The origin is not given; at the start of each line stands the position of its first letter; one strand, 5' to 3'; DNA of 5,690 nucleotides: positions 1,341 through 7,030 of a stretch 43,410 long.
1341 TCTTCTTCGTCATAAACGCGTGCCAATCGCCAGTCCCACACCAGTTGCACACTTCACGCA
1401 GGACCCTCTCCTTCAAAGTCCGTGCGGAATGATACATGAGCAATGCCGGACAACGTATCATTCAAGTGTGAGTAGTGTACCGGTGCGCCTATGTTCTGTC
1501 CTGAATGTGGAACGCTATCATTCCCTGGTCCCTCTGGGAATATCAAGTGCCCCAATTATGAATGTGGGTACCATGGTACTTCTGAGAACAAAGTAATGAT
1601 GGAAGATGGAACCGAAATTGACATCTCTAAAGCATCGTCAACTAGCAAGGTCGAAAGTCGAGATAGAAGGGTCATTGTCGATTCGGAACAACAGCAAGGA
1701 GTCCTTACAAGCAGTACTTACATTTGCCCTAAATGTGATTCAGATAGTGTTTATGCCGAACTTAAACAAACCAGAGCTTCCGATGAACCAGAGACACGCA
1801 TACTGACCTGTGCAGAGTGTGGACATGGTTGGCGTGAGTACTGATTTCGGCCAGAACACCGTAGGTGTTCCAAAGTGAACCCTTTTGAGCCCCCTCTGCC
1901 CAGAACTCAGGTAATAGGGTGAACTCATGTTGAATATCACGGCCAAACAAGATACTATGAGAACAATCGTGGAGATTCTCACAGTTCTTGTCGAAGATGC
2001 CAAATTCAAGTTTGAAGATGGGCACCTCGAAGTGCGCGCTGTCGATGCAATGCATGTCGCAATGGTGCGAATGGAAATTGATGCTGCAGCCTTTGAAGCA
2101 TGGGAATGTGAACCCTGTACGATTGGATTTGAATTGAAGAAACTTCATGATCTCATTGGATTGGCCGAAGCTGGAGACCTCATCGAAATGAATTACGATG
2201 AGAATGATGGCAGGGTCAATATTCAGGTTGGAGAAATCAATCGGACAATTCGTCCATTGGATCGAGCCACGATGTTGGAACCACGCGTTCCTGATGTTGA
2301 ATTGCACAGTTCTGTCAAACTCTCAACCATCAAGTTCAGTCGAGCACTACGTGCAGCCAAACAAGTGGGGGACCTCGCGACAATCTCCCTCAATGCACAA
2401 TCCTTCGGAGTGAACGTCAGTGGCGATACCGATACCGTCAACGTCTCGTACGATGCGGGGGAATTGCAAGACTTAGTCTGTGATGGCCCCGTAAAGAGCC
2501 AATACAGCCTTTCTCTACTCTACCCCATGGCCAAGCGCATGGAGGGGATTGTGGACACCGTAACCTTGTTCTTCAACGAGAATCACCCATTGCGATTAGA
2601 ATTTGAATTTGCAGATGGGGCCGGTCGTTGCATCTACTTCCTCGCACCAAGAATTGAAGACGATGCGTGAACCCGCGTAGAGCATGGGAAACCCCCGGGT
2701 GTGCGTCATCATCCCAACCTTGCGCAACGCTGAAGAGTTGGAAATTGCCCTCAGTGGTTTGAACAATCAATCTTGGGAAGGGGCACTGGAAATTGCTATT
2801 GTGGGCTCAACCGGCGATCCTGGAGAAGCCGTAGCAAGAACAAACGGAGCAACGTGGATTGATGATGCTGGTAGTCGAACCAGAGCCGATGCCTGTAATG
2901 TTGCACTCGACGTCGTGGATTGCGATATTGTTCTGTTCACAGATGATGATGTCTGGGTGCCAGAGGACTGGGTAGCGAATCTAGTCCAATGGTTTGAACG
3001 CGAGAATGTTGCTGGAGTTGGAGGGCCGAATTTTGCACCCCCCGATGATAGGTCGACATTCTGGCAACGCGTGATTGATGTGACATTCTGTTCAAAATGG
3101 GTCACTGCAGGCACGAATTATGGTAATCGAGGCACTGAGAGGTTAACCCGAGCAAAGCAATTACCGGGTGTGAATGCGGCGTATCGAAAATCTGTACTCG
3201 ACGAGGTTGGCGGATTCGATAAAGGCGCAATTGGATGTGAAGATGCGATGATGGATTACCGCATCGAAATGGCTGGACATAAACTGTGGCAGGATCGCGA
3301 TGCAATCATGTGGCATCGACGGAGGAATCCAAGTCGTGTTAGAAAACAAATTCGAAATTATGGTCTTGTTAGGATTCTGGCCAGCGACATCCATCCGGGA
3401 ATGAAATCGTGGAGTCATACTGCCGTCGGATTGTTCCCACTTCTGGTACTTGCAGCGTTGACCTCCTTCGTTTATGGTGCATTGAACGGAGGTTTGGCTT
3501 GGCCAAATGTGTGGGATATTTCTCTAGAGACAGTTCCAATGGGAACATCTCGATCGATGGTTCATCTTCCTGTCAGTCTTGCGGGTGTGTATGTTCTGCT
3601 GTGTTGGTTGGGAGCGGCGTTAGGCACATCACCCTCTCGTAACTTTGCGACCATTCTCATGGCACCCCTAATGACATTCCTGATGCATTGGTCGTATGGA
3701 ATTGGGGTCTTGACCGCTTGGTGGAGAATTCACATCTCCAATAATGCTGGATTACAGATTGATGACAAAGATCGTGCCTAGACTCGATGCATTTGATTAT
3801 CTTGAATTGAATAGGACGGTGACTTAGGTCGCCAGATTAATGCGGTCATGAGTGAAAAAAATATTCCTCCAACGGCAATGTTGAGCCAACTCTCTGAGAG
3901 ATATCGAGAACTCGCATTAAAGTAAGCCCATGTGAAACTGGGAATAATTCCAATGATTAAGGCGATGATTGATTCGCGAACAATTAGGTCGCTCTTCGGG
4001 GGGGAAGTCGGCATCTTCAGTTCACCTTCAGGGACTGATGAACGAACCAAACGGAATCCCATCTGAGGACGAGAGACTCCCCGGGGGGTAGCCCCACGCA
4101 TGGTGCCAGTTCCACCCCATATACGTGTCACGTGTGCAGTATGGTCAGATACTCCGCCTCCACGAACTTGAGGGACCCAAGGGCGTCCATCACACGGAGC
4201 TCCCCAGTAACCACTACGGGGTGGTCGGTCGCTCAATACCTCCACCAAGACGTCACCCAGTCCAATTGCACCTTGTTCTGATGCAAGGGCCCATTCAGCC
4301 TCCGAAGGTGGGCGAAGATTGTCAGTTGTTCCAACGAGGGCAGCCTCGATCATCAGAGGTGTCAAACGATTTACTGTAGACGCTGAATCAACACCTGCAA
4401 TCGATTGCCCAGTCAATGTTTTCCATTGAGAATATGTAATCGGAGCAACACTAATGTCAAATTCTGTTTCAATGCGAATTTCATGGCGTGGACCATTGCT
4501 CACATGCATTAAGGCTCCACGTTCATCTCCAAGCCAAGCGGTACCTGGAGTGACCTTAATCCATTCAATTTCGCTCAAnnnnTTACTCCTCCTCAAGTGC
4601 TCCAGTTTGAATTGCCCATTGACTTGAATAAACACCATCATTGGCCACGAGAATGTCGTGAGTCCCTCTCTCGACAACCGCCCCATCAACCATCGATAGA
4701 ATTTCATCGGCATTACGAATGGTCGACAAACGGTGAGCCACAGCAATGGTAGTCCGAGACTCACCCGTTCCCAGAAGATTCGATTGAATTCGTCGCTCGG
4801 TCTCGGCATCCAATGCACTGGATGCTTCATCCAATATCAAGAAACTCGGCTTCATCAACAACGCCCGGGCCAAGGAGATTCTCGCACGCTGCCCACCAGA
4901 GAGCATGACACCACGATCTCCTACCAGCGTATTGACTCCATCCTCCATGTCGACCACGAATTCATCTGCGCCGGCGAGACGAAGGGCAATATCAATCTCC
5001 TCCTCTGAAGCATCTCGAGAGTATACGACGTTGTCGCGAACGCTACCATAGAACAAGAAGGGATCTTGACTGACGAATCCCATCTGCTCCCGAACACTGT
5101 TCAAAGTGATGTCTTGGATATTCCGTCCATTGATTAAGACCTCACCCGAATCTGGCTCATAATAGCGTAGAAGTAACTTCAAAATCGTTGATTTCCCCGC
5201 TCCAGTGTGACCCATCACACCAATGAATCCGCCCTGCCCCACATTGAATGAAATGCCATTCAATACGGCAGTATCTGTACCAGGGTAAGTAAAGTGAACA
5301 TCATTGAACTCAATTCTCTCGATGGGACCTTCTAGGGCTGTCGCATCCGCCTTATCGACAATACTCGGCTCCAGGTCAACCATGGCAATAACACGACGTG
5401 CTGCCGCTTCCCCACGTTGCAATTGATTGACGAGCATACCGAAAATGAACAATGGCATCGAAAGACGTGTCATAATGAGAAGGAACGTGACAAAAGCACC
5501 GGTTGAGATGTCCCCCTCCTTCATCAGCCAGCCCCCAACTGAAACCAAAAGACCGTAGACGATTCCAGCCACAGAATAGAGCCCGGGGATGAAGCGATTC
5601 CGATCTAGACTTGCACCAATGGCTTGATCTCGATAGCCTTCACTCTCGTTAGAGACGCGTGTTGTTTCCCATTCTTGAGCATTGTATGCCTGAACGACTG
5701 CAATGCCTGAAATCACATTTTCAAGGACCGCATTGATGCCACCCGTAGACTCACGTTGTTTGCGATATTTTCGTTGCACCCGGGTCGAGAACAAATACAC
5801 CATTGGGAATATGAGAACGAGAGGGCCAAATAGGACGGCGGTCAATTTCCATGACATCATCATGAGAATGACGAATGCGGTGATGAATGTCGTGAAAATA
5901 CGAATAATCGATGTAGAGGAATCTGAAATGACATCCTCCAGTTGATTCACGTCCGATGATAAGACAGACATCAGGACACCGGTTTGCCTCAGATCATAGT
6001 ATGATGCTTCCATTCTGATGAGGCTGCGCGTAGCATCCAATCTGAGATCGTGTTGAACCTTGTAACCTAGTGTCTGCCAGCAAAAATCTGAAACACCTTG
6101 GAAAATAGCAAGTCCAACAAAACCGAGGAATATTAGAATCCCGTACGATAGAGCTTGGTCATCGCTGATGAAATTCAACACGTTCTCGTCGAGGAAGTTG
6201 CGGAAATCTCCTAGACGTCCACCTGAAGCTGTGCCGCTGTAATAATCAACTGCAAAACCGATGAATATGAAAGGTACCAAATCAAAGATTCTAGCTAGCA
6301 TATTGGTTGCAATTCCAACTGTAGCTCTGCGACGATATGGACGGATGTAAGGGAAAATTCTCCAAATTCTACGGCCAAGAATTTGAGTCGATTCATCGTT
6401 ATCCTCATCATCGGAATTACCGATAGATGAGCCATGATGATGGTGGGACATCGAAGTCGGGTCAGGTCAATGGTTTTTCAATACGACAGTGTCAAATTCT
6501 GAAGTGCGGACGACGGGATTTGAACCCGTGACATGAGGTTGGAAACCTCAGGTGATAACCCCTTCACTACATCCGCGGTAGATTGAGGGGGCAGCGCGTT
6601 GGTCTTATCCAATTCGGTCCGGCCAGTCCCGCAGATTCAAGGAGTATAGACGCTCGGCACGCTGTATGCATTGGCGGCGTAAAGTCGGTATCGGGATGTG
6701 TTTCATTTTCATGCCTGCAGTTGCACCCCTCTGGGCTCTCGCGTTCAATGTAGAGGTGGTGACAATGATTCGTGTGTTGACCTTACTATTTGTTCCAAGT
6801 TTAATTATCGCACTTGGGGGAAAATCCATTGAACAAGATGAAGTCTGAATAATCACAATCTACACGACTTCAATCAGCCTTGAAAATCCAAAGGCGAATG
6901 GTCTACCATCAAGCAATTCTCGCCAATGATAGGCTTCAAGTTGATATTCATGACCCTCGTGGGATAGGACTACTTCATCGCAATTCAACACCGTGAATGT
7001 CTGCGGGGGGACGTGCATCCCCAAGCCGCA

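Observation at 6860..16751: Complete carrier-protein-dependent type I PKS/FAS-like system (FabI, KS-AT-ACP*-KS-ACP-ACP-KR-DH megasynthase, Sfp-type PPTase) inside an archaeal chromosome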

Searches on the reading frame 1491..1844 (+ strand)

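Call 99: search_protein_families(library=pfam, proteins=[window:1491-1844:+], max_evalue=0.01)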
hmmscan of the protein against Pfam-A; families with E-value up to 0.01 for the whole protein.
window:1491-1844:+ (117 aa): 3 families
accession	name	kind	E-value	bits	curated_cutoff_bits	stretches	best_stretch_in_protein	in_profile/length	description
PF01096.23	Zn_ribbon_TFIIS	-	1.5e-14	54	21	1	78-115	2-39/39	Transcription factor S-II (TFIIS)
PF08274.17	Zn_Ribbon_YjdM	-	2.6e-06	27.8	30.8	1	79-114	5-29/30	PhnA Zinc-Ribbon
PF24859.1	FdhE_central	-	0.009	16.5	27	0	78-115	1-36/39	FdhE, central domain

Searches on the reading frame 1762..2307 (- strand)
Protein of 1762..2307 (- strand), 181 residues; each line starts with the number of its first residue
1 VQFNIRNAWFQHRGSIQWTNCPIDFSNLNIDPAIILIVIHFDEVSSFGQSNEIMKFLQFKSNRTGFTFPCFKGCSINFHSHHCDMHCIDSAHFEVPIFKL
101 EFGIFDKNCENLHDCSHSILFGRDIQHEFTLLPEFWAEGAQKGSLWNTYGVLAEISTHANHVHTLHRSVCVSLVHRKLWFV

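Call 99: search_protein_families(library=pfam, proteins=[window:1762-2307:-], max_evalue=0.01)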
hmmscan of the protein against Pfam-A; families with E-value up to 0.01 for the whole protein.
window:1762-2307:- (181 aa): 1 family
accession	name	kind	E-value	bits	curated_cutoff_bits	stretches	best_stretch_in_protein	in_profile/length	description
PF24552.1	Defensin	-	0.0081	16.6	27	0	70-90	4-24/43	Defensin-like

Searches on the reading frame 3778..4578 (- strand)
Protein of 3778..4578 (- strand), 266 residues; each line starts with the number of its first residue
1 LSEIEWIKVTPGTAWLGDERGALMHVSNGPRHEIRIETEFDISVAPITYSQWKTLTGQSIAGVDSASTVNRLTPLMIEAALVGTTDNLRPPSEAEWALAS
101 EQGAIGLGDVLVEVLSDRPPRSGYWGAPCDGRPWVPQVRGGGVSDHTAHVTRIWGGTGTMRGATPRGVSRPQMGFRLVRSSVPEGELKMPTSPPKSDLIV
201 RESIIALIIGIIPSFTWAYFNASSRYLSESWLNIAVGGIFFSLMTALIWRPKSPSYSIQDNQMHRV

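Call 99: search_protein_families(library=pfam, proteins=[window:3778-4578:-], max_evalue=0.01)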
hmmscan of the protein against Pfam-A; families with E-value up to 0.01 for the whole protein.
window:3778-4578:- (266 aa): 1 family
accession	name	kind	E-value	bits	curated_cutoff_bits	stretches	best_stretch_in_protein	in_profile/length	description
PF03781.23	FGE-sulfatase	-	0.0018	18.4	23.3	0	5-58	4-55/255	Sulfatase-modifying factor enzyme 1-like domain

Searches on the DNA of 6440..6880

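Call 82: search_rna_families(source=window, start=6440, end=6880, threshold=evalue, max_evalue=1)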
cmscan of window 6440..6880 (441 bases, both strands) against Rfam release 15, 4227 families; matches with E-value up to 1: 3.
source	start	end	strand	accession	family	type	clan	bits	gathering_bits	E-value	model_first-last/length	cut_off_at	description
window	6505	6576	-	RF00005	tRNA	Gene; tRNA;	CL00001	66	29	2.7e-14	1-71/71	no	tRNA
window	6504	6576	+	RF04354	Plastid-ycf2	Cis-reg;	-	18.8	65.7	0.28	1-75/75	no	Plastid-ycf2 5UTR RNA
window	6684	6720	+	RF03830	mir-1003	Gene; miRNA;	-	18.3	90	0.35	1-56/56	no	mir-1003 microRNA precursor family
